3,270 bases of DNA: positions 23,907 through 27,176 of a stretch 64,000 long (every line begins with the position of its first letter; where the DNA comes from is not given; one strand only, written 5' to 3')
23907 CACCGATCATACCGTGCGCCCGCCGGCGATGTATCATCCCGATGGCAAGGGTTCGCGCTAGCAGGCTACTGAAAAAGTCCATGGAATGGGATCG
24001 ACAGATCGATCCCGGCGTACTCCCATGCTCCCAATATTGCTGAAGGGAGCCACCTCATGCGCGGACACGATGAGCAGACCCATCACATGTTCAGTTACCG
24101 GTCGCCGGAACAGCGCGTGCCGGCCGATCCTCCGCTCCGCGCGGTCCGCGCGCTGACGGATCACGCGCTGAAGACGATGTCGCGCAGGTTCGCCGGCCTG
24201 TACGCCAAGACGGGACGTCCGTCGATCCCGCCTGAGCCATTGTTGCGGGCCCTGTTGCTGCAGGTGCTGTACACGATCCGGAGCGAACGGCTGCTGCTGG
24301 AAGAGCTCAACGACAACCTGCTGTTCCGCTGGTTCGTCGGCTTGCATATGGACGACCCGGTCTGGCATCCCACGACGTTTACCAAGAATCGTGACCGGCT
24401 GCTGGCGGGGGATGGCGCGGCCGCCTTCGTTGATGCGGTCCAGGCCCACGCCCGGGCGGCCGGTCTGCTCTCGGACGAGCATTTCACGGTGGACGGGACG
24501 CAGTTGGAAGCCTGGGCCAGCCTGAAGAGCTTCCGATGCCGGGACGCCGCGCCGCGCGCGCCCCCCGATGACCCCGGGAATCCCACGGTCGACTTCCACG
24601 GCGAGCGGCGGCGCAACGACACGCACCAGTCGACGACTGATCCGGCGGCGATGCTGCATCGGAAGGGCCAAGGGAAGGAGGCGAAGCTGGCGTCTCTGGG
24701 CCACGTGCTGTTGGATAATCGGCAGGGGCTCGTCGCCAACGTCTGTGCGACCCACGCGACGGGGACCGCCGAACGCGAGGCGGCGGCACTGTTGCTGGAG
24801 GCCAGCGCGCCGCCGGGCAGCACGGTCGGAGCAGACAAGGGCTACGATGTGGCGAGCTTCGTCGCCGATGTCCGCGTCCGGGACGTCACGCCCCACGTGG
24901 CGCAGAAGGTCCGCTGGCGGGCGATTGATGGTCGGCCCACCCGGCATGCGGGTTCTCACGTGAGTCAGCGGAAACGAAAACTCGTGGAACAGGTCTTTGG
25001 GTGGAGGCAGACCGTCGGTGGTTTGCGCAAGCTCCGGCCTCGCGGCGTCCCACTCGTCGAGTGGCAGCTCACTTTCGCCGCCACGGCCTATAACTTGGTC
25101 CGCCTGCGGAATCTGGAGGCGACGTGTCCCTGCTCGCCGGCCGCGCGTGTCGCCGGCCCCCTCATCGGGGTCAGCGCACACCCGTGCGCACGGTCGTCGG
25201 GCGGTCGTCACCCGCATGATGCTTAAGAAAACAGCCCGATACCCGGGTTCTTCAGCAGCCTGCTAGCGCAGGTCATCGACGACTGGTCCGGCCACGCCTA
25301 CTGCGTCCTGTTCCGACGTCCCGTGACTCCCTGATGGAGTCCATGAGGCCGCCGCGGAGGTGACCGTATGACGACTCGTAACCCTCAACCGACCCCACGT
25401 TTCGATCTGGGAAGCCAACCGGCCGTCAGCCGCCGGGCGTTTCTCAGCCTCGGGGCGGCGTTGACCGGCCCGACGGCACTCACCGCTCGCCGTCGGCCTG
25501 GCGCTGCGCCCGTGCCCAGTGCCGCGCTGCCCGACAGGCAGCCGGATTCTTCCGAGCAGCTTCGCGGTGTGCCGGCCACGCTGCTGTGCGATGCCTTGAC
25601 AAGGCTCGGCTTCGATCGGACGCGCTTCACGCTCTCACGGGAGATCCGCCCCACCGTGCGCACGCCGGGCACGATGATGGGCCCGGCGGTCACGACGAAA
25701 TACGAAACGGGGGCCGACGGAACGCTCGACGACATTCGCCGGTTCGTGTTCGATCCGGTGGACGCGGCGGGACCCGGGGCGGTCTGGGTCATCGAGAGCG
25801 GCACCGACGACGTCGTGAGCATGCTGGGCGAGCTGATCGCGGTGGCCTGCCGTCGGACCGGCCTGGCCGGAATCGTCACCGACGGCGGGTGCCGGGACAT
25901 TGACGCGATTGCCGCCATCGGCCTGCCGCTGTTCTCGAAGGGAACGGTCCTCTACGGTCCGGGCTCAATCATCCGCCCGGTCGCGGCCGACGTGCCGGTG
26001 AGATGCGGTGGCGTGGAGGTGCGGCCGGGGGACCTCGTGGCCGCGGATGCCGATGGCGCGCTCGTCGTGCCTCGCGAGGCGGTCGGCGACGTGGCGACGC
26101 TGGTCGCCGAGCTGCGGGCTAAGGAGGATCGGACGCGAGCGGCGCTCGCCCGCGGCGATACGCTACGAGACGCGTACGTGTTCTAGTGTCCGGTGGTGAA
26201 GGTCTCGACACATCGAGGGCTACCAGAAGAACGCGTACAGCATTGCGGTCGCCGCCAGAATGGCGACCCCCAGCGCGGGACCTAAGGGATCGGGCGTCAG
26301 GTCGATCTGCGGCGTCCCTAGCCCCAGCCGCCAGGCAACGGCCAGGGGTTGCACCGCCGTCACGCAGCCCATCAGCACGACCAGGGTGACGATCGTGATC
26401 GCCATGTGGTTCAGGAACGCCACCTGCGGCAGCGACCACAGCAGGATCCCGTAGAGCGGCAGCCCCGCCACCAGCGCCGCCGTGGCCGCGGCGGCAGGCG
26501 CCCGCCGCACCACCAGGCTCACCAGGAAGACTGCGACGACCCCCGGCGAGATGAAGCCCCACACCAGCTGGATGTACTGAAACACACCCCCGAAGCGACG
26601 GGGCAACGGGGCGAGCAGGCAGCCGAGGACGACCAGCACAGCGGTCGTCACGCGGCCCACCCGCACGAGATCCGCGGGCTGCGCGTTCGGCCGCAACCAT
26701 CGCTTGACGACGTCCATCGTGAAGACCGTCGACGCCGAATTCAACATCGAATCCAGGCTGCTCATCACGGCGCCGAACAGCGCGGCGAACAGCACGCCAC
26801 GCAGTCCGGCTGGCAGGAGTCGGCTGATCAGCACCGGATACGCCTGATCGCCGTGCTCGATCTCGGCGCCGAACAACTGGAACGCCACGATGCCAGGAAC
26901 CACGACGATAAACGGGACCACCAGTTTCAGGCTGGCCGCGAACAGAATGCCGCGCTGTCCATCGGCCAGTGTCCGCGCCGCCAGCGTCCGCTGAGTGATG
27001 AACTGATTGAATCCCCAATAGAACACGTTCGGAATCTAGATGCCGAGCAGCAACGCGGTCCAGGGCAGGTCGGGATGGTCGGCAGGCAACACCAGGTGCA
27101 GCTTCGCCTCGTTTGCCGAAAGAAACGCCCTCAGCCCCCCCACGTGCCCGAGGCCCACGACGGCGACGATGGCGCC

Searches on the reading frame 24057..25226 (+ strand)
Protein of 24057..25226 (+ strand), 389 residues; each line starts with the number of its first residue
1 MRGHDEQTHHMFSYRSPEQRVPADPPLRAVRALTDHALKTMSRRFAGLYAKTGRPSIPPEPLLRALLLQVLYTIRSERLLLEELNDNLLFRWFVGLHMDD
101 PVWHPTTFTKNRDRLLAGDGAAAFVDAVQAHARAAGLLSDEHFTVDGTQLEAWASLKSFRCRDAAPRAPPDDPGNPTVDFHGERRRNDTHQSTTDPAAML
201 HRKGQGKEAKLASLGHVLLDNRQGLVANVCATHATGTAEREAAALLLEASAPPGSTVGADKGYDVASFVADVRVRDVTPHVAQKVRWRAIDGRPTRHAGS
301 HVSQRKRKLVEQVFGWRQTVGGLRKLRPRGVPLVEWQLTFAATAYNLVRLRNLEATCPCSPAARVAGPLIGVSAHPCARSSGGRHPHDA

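Call 32: search_protein_families(library=pfam, proteins=[window:24057-25226:+], max_evalue=0.01)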
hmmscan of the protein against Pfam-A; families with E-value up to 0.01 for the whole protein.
window:24057-25226:+ (389 aa): 3 families
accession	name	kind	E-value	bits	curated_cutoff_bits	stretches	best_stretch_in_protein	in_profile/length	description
PF05598.16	DUF772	-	1.8e-23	82.8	23.1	1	53-121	1-67/74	Transposase domain (DUF772)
PF01609.27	DDE_Tnp_1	-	4.1e-09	36.9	23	1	209-347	32-200/200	Transposase DDE domain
PF13751.12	DDE_Tnp_1_6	-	0.00021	22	25.1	1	283-350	58-124/125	Transposase DDE domain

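Call 33: search_protein_families(library=ncbifam, proteins=[window:24057-25226:+], max_evalue=0.01)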
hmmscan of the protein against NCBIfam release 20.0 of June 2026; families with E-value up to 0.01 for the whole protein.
window:24057-25226:+ (389 aa): 6 families
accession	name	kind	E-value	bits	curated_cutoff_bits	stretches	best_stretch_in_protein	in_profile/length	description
NF033581.1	transpos_IS5_4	equivalog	3.2e-73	246.6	140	1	29-348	2-285/285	IS5 family transposase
NF033551.1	transpos_IS1182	equivalog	9.8e-48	163.2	270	3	5-164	3-160/488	IS1182 family transposase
NF033593.1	transpos_ISNCY_1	equivalog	4.7e-11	42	325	1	28-152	17-142/444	ISNCY family transposase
NF033580.1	transpos_IS5_3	equivalog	3.4e-07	30.1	110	1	200-319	119-230/258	IS5 family transposase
NF033578.1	transpos_IS5_1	equivalog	8.8e-07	28.4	275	1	41-148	31-142/419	IS5 family transposase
NF033592.1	transpos_IS4_1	equivalog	0.0002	20.6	115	0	211-264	136-187/332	IS4 family transposase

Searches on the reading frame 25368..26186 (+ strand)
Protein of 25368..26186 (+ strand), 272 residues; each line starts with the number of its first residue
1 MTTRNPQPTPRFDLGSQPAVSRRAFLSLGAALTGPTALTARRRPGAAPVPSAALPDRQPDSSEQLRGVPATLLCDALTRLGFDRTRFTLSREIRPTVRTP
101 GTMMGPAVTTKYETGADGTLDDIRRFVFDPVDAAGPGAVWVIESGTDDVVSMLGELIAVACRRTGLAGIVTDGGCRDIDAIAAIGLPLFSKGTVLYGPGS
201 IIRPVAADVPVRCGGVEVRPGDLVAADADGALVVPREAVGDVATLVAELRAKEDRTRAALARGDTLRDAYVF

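Call 37: search_protein_families(library=pfam, proteins=[window:25368-26186:+], max_evalue=0.001)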
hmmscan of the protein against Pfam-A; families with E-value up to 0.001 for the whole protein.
window:25368-26186:+ (272 aa): 1 family
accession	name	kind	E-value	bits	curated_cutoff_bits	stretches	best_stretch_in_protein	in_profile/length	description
PF03737.21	RraA-like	-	3.1e-32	112.3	24.5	1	72-233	3-152/152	Aldolase/RraA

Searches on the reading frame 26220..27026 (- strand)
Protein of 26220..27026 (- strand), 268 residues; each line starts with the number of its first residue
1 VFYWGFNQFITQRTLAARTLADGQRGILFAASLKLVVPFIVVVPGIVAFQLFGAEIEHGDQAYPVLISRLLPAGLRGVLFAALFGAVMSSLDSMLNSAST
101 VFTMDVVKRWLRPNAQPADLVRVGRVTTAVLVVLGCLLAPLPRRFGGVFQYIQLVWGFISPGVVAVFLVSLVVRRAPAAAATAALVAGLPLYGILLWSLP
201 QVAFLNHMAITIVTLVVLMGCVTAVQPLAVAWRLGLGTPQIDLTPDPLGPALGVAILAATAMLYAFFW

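Call 37: search_protein_families(library=pfam, proteins=[window:26220-27026:-], max_evalue=0.001)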
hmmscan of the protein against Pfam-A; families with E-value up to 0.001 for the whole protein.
window:26220-27026:- (268 aa): 1 family
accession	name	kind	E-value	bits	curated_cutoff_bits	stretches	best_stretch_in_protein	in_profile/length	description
PF00474.23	SSF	-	7.9e-28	97.9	22.8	1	8-188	219-406/406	Sodium:solute symporter family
